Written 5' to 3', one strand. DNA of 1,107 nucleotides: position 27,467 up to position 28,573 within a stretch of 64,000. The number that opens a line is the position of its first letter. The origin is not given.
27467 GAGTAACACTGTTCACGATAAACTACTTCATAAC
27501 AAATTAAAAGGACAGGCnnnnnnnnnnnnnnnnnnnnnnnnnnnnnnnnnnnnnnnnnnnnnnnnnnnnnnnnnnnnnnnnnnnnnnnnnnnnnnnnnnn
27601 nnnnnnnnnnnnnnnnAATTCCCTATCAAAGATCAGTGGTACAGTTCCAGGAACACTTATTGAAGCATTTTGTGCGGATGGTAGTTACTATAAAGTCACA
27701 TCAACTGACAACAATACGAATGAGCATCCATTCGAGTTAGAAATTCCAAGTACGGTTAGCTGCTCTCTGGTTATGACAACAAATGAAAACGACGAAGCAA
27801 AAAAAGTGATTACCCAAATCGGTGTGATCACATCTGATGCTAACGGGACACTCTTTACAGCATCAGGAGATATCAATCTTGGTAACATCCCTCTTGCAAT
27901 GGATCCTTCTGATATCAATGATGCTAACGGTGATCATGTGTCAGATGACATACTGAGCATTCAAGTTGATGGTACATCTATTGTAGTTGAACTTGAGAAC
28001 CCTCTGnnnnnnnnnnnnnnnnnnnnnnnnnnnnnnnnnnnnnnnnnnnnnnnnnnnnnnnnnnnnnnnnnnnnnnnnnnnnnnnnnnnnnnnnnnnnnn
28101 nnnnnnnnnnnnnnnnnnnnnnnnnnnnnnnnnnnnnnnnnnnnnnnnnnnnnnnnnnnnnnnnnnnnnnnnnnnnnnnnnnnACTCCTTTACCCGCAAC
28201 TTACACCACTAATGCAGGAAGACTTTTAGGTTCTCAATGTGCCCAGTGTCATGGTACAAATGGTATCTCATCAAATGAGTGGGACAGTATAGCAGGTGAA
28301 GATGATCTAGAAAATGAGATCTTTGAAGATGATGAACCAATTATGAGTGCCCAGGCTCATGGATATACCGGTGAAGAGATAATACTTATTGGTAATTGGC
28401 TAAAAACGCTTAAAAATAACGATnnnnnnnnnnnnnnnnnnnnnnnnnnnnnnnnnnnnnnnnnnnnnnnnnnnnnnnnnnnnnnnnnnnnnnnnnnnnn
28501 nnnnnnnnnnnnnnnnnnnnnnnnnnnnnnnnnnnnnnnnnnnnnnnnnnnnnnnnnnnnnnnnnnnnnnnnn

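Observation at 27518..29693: Flavocytochrome c sulfide dehydrogenase with a lipid-anchored, Ca-repeat-tethered cytochrome subunit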

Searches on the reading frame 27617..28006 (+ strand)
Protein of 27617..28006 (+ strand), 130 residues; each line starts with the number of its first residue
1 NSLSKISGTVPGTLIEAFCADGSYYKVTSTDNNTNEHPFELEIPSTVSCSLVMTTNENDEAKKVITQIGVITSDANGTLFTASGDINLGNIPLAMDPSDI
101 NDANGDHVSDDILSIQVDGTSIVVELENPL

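Call 50: search_protein_representatives(protein=window:27617-28006:+)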
Query: 130 residues. Proteins with E-value up to 0.001 (for the whole library): 97; up to 1e-10: 80; up to 1e-30: 11. The best 97 are listed.
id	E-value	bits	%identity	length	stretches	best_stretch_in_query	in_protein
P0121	1.7e-37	144.7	61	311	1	5-118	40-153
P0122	1.1e-36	142.2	60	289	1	2-127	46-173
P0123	2.0e-35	138.0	54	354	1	2-124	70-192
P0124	1.1e-34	135.7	57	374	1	4-121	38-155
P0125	3.3e-34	134.1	55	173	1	2-129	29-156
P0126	1.4e-33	132.1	54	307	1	2-128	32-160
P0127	1.4e-32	128.9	60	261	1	4-118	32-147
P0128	3.6e-32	127.6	58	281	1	5-111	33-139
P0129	1.2e-31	125.8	60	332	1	4-117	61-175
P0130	2.7e-31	124.7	53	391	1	2-124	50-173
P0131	3.3e-31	124.4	61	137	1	3-110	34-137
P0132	4.5e-30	120.8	53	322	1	3-120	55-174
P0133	9.0e-30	119.8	50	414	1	4-118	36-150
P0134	1.0e-29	119.6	49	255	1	2-127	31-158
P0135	2.1e-29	118.6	52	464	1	4-118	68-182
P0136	7.0e-29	116.9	52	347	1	3-124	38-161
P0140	2.1e-26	108.9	53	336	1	2-119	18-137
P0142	2.1e-24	102.5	47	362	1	4-118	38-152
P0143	6.0e-24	101.0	45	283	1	4-126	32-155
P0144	1.8e-23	99.4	56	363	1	5-126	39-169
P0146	4.5e-23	98.2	53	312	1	5-98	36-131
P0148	1.5e-22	96.5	46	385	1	5-121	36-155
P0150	2.9e-22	95.6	43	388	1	3-119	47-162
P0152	2.5e-21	92.6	44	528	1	6-119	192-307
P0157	3.8e-20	88.7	51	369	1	4-94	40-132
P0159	5.5e-20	88.2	40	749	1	6-120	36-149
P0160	5.7e-20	88.2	52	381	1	5-111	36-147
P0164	4.7e-19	85.2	47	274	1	2-117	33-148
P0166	3.8e-18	82.3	41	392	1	5-124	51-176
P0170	7.0e-18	81.4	48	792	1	5-113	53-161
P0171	1.9e-17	80.0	38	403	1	6-120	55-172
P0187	1.6e-14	70.6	44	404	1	5-113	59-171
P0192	1.8e-13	67.2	42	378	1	5-113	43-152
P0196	3.0e-12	63.2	42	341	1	5-114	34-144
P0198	1.3e-11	61.2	39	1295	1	5-125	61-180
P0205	6.9e-10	55.6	43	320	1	5-100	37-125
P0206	1.2e-08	51.6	40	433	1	6-120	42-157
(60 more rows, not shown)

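Call 52: search_protein_families(library=pfam, proteins=[P0122, P0148, P0143, P0171, P0124, P0140, P0170, P0152, P0150, P0136], max_evalue=0.1)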
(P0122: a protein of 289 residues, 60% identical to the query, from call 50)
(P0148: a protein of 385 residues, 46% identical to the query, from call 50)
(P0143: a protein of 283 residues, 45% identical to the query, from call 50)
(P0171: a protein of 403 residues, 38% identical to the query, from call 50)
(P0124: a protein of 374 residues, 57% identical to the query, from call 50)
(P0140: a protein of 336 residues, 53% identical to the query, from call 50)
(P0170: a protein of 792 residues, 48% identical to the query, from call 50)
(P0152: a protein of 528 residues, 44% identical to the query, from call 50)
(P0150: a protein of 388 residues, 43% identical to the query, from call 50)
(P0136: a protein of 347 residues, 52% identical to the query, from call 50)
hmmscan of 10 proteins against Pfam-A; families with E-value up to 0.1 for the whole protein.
P0122 (289 aa): 0 families

P0148 (385 aa): 2 families
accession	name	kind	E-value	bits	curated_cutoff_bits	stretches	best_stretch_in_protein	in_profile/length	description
PF13442.11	Cytochrome_CBB3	-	6.4e-06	26.8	27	1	311-374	8-67/68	Cytochrome C oxidase, cbb3-type, subunit III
PF00034.26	Cytochrom_C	-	0.0017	20.1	21.3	1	312-377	7-88/90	Cytochrome c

P0143 (283 aa): 0 families

P0171 (403 aa): 0 families

P0124 (374 aa): 1 family
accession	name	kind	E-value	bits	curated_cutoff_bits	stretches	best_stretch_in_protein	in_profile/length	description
PF22297.1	PccH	-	0.045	14.3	24.4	1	288-309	1-22/133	PccH Cytochrome c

P0140 (336 aa): 2 families
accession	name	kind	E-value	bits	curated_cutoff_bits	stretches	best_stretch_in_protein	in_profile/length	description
PF02839.19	CBM_5_12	-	1.3e-18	67.2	26.2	2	239-280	1-44/44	Carbohydrate-binding module family 5/12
PF14600.11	CBM_5_12_2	-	6.4e-07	29.6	27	2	247-267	27-47/62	Cellulose-binding domain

P0170 (792 aa): 15 families
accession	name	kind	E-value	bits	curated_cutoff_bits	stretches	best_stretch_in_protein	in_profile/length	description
PF22352.2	K319L-like_PKD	-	7.7e-34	116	27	3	449-532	1-83/84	K319L-like, PKD domain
PF18911.6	PKD_4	-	2e-31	108.3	27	3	638-728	1-84/85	PKD domain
PF02010.21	REJ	-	3.9e-13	49.2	25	1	508-737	52-301/452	REJ domain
PF21027.3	Sde0182_C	-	4.1e-13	50.1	27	3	657-697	2-28/83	Cellulose-binding protein Sde0182, C-terminal domain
PF13442.11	Cytochrome_CBB3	-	1.2e-12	48.4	27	2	317-377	2-68/68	Cytochrome C oxidase, cbb3-type, subunit III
PF17963.7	Big_9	-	1.9e-12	48.4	23.6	3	638-728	1-89/89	Bacterial Ig domain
PF00801.26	PKD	-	1.5e-11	44.6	23.5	3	647-724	7-76/80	PKD domain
PF16407.11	PKD_2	-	7.2e-09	36.6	39.2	1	649-723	25-101/157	PKD-like family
PF14522.11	Cytochrome_C7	-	0.00024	21.3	24.8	0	392-427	32-67/67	Cytochrome c7 and related cytochrome c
PF14537.11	Cytochrom_c3_2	-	0.0011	19.8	25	0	402-430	7-37/79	Cytochrome c3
PF00034.26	Cytochrom_C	-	0.0023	19.7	21.3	0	737-759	3-25/90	Cytochrome c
PF14686.12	fn3_3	-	0.0024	18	24.4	0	704-729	44-69/75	Polysaccharide lyase family 4, domain II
PF23860.1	Ribophorin_II_3rd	-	0.02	15.3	23.4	0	605-622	100-117/128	Ribophorin II third domain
PF02085.21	Cytochrom_CIII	-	0.085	13.6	22.9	0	394-429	24-56/101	Class III cytochrome C family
PF09699.15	Paired_CXXCH_1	-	0.093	12.9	20.6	0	328-339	8-19/41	Doubled CXXCH motif (Paired_CXXCH_1)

P0152 (528 aa): 1 family
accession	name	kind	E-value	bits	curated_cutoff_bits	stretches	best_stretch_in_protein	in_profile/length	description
PF13442.11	Cytochrome_CBB3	-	8.6e-05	23.2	27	1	431-500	3-67/68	Cytochrome C oxidase, cbb3-type, subunit III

P0150 (388 aa): 0 families

P0136 (347 aa): 2 families
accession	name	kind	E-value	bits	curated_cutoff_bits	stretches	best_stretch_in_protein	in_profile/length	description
PF13442.11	Cytochrome_CBB3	-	0.0083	16.9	27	1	272-331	9-68/68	Cytochrome C oxidase, cbb3-type, subunit III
PF00034.26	Cytochrom_C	-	0.0095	17.7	21.3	0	269-290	3-25/90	Cytochrome c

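Call 53: list_cluster_members(proteins=[P0148, P0152, P0157, P0166, P0144, P0136, P0142, P0146, P0159, P0140])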
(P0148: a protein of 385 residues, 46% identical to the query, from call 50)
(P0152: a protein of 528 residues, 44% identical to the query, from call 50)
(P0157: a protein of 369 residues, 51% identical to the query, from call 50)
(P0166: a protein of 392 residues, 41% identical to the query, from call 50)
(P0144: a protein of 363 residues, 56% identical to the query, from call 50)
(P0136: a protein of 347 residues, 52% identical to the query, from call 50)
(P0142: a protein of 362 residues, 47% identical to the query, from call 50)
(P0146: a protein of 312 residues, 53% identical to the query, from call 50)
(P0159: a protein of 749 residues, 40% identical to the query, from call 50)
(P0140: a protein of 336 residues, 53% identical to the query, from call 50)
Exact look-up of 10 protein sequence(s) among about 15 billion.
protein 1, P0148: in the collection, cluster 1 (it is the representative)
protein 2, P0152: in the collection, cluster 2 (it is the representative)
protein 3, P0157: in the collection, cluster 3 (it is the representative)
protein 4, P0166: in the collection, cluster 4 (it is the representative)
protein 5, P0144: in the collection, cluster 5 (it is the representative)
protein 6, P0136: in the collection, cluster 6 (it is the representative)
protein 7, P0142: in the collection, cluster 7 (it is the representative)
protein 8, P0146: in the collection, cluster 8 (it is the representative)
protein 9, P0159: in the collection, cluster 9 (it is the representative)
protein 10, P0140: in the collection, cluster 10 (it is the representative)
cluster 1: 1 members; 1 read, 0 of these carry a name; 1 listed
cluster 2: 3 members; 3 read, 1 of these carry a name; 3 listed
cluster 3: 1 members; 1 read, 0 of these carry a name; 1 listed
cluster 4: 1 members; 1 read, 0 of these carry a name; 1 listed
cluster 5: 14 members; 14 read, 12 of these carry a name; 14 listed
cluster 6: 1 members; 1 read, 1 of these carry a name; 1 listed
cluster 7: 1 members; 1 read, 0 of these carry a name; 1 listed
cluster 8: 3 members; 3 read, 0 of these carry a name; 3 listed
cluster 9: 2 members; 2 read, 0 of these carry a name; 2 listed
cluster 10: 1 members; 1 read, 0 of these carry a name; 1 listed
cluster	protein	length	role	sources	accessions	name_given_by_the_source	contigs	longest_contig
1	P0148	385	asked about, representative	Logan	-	-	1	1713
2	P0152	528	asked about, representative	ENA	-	-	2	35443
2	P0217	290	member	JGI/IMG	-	mono/diheme cytochrome c family protein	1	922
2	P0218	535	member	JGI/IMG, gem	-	-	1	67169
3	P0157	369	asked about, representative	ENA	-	-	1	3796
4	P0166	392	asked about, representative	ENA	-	-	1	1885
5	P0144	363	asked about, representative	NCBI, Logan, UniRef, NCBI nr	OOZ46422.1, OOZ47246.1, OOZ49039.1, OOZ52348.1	hypothetical protein BOW37_00775 [Solemya velum gill symbiont] | c-type cytochrome n=1 Tax=Solemya velum gill symbiont TaxID=2340 RepID=UPI0009982E2B | hypothetical protein [Solemya velum gill symbiont]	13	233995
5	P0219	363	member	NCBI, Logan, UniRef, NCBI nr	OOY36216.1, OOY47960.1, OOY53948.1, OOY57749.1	c-type cytochrome [Solemya velum gill symbiont] | Cytochrome c domain-containing protein n=3 Tax=Solemya velum gill symbiont TaxID=2340 ... | hypothetical protein [Solemya velum gill symbiont]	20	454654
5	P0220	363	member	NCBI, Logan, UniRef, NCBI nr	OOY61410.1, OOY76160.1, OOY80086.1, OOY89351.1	c-type cytochrome [Solemya velum gill symbiont] | c-type cytochrome n=1 Tax=Solemya velum gill symbiont TaxID=2340 RepID=UPI000998D9E8 | hypothetical protein [Solemya velum gill symbiont]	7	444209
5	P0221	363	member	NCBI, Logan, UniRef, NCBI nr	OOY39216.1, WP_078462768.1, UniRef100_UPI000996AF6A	hypothetical protein BOV90_10500 [Solemya velum gill symbiont] | c-type cytochrome n=1 Tax=Solemya velum gill symbiont TaxID=2340 RepID=UPI000996AF6A | hypothetical protein [Solemya velum gill symbiont]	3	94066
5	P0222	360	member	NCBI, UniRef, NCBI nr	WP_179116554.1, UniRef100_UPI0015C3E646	c-type cytochrome [Solemya velum gill symbiont] | c-type cytochrome n=1 Tax=Solemya velum gill symbiont TaxID=2340 RepID=UPI0015C3E646 | hypothetical protein [Solemya velum gill symbiont]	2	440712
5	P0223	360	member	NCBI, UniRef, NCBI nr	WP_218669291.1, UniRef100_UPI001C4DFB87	c-type cytochrome [Solemya velum gill symbiont] | c-type cytochrome n=1 Tax=Solemya velum gill symbiont TaxID=2340 RepID=UPI001C4DFB87 | hypothetical protein [Solemya velum gill symbiont]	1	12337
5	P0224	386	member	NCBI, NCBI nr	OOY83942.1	hypothetical protein BOW13_10230 [Solemya velum gill symbiont]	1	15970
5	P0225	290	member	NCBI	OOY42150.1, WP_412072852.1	c-type cytochrome, partial [Solemya velum gill symbiont]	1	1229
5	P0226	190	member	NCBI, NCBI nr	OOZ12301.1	hypothetical protein BOW25_09065 [Solemya velum gill symbiont]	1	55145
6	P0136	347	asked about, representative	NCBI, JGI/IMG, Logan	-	hypothetical protein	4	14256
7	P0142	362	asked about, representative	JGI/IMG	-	-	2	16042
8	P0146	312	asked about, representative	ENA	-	-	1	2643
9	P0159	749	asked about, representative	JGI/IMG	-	-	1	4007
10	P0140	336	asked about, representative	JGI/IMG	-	-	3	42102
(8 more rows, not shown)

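Call 54: find_encoding_contigs(protein=P0144, flank=4000, max_places=2)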
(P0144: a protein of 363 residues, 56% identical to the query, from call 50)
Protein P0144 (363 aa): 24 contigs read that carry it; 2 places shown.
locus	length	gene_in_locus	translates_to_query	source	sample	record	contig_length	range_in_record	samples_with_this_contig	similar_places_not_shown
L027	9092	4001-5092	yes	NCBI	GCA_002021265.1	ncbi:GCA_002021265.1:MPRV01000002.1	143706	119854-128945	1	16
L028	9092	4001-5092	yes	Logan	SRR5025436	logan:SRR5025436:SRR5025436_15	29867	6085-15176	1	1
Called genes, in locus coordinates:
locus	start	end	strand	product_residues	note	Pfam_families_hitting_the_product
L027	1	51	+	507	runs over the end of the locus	PF13541:ChlI, PF00158:Sigma54_activat (faint), PF01078:Mg_chelatase, PF07728:AAA_5, PF00493:MCM (weak), PF13335:Mg_chelatase_C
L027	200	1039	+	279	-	PF20112:DUF6502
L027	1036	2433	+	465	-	PF18914:DUF5666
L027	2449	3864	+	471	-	PF18914:DUF5666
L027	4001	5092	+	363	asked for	-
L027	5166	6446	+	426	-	PF07992:Pyr_redox_2, PF21706:FCSD_central, PF09242:FCSD-flav_bind (weak)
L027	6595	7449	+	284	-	-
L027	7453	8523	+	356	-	PF04204:HTS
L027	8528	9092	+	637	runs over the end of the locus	PF00005:ABC_tran, PF02463:SMC_N (faint), PF13476:AAA_23 (faint), PF13555:AAA_29 (faint), PF12848:ABC_tran_Xtn, PF00005:ABC_tran, PF13304:AAA_21 (weak), PF16326:ABC_tran_CTD, +2 more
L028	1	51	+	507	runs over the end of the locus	PF13541:ChlI, PF00158:Sigma54_activat (faint), PF01078:Mg_chelatase, PF07728:AAA_5, PF00493:MCM (weak), PF13335:Mg_chelatase_C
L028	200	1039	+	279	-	PF20112:DUF6502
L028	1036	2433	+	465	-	PF18914:DUF5666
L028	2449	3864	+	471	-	PF18914:DUF5666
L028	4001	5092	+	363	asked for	-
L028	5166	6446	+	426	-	PF07992:Pyr_redox_2, PF21706:FCSD_central, PF09242:FCSD-flav_bind (weak)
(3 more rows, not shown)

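Call 55: find_encoding_contigs(protein=P0152, flank=4000, max_places=2)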
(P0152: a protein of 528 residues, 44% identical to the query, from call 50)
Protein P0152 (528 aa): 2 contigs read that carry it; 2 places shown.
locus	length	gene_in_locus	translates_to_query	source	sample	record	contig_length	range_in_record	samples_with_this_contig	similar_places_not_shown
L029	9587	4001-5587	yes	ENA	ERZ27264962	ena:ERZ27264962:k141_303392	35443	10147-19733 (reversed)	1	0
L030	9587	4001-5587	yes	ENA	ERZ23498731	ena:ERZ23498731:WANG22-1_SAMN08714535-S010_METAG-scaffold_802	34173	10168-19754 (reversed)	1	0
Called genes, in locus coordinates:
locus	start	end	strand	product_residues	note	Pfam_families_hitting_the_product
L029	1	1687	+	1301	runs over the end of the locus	PF00580:UvrD-helicase, PF13245:AAA_19 (faint), PF00580:UvrD-helicase, PF13361:UvrD_C, PF13538:UvrD_C_2 (faint), PF12705:PDDEXK_1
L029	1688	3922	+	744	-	PF21185:RecD_N, PF01443:Viral_helicase1 (faint), PF02562:PhoH (weak), PF05127:NAT10_TcmA_helicase (weak), PF13245:AAA_19, PF13604:AAA_30, PF18335:SH3_13, PF13538:UvrD_C_2, +1 more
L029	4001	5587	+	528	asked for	-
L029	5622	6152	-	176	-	PF00149:Metallophos, PF12850:Metallophos_2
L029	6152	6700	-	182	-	PF00719:Pyrophosphatase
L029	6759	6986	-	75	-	PF11197:DUF2835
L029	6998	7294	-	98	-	-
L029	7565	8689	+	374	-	PF13098:Thioredoxin_2, PF13899:Thioredoxin_7 (faint), PF13098:Thioredoxin_2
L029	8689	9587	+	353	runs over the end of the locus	PF00072:Response_reg, PF13487:HD_5, PF01966:HD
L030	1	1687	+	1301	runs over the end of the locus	PF00580:UvrD-helicase, PF13245:AAA_19 (faint), PF00580:UvrD-helicase, PF13361:UvrD_C, PF13538:UvrD_C_2 (faint), PF12705:PDDEXK_1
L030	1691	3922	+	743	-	PF21185:RecD_N, PF02562:PhoH (weak), PF01443:Viral_helicase1 (faint), PF05127:NAT10_TcmA_helicase (weak), PF13245:AAA_19, PF13604:AAA_30, PF18335:SH3_13, PF13538:UvrD_C_2, +1 more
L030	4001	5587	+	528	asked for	-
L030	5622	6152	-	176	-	PF00149:Metallophos, PF12850:Metallophos_2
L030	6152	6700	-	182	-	PF00719:Pyrophosphatase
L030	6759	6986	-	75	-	PF11197:DUF2835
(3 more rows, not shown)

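Call 73: search_solved_structures(query=A4, max_evalue=10, show_alignments=0)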
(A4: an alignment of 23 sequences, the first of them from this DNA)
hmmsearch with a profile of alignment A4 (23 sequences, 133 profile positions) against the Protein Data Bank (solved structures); distinct sequences matched with E-value up to 10: 4.
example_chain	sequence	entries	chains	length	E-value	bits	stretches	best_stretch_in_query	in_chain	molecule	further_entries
3k6s_A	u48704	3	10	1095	0.17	15.6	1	23-108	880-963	Integrin alpha-X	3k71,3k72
5es4_A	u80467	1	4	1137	0.18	15.5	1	23-108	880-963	Integrin alpha-X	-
4neh_A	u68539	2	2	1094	0.65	13.7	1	24-108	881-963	Integrin alpha-X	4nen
7usl_A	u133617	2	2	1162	0.88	13.3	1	22-113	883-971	Integrin alpha-M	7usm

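Call 88: search_protein_families(library=pfam, proteins=[P0198, P0164, P0196, P0205, P0160, P0206, P0187, P0192, L027:1036-2430:+, L027:2449-3861:+], max_evalue=0.001)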
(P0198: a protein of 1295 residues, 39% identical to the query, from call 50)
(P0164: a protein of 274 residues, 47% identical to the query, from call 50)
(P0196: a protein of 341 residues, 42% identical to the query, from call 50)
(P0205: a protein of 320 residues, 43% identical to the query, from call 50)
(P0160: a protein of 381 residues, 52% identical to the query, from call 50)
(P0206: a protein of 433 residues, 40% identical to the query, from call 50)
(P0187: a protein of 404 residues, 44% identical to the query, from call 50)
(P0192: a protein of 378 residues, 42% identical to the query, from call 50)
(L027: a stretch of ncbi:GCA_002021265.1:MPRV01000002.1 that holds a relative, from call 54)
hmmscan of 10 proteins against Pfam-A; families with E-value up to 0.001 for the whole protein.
P0198 (1295 aa): 2 families
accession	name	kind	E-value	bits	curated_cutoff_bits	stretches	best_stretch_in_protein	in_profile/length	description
PF01670.23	Glyco_hydro_12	-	1.3e-17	65.1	27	1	421-640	3-204/207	Glycosyl hydrolase family 12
PF16403.11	Bact_surface_Ig-like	-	1e-12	48.3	27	1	318-387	2-71/71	Bacterial surface protein, Ig-like domain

P0164 (274 aa): 0 families

P0196 (341 aa): 1 family
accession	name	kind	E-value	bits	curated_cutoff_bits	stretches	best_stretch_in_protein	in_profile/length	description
PF18914.6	DUF5666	-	0.00035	21.2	27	0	268-338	1-60/60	Domain of unknown function (DUF5666)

P0205 (320 aa): 0 families

P0160 (381 aa): 0 families

P0206 (433 aa): 1 family
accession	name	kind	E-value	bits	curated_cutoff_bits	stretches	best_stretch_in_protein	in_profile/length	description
PF18914.6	DUF5666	-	2.2e-08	34.7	27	1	292-350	2-60/60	Domain of unknown function (DUF5666)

P0187 (404 aa): 1 family
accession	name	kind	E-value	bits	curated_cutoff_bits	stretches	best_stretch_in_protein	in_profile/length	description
PF13442.11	Cytochrome_CBB3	-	1.2e-06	29.2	27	1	346-402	4-68/68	Cytochrome C oxidase, cbb3-type, subunit III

P0192 (378 aa): 3 families
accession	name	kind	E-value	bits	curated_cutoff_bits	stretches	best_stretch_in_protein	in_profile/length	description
PF14522.11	Cytochrome_C7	-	5.9e-05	23.2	24.8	0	328-369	4-54/67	Cytochrome c7 and related cytochrome c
PF22113.1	Mtrc-MtrF_II-IV_dom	-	0.00027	20.9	30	1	271-349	8-93/176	Outer membrane cytochrome MtrC/MtrF-like, domains II/IV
PF02085.21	Cytochrom_CIII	-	0.00097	19.9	22.9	0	264-363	25-101/101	Class III cytochrome C family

L027:1036-2430:+ (465 aa): 1 family
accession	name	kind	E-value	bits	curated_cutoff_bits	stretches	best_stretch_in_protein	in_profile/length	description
PF18914.6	DUF5666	-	1.7e-33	115.1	27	4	249-304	1-56/60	Domain of unknown function (DUF5666)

L027:2449-3861:+ (471 aa): 2 families
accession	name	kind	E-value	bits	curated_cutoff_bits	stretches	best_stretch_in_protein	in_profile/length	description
PF18914.6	DUF5666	-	6.6e-45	151.7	27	4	106-164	2-59/60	Domain of unknown function (DUF5666)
PF14481.13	Fimbrial_PilY2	-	5e-05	23.3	25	0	321-377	6-58/75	Type 4 fimbrial biogenesis protein PilY2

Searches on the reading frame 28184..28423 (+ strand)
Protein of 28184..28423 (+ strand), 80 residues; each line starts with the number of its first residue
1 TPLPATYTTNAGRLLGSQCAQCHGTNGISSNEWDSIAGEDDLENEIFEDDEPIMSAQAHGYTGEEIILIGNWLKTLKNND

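Call 8: search_solved_structures(query=window:28184-28423:+, max_evalue=10, show_alignments=3)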
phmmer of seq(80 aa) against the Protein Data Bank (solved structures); distinct sequences matched with E-value up to 10: 10.
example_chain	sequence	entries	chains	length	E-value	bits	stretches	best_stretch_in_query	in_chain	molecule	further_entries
5n1t_B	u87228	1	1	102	0.0044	20.9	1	11-70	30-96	Cytochrome C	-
9g83_v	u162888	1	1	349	0.019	18.8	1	3-42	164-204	Cbb3-type cytochrome c oxidase subunit CcoP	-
6xkw_p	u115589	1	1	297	0.021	18.7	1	4-37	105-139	Cbb3-type cytochrome c oxidase subunit CcoP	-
1cno_A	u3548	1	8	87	0.067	17.1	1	10-39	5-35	CYTOCHROME C552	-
6xkx_p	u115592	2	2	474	0.079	16.9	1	4-37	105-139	Cbb3-type cytochrome c oxidase subunit CcoP,Cytochrome c-type cyt cy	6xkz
3vrd_A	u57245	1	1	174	0.35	14.9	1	13-39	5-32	Flavocytochrome c heme subunit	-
1fcd_C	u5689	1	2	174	0.98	13.4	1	13-40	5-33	FLAVOCYTOCHROME C SULFIDE DEHYDROGENASE (CYTOCHROME SUBUNIT)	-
8smr_G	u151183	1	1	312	1.1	13.3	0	11-28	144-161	Cbb3-type cytochrome c oxidase subunit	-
4o1w_A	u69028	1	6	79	1.1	13.3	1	11-41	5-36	Cytochrome c552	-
3mk7_C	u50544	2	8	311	5.8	11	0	11-40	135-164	Cytochrome c oxidase, cbb3-type, subunit P | Cbb3-type cytochrome c oxidase subunit CcoP1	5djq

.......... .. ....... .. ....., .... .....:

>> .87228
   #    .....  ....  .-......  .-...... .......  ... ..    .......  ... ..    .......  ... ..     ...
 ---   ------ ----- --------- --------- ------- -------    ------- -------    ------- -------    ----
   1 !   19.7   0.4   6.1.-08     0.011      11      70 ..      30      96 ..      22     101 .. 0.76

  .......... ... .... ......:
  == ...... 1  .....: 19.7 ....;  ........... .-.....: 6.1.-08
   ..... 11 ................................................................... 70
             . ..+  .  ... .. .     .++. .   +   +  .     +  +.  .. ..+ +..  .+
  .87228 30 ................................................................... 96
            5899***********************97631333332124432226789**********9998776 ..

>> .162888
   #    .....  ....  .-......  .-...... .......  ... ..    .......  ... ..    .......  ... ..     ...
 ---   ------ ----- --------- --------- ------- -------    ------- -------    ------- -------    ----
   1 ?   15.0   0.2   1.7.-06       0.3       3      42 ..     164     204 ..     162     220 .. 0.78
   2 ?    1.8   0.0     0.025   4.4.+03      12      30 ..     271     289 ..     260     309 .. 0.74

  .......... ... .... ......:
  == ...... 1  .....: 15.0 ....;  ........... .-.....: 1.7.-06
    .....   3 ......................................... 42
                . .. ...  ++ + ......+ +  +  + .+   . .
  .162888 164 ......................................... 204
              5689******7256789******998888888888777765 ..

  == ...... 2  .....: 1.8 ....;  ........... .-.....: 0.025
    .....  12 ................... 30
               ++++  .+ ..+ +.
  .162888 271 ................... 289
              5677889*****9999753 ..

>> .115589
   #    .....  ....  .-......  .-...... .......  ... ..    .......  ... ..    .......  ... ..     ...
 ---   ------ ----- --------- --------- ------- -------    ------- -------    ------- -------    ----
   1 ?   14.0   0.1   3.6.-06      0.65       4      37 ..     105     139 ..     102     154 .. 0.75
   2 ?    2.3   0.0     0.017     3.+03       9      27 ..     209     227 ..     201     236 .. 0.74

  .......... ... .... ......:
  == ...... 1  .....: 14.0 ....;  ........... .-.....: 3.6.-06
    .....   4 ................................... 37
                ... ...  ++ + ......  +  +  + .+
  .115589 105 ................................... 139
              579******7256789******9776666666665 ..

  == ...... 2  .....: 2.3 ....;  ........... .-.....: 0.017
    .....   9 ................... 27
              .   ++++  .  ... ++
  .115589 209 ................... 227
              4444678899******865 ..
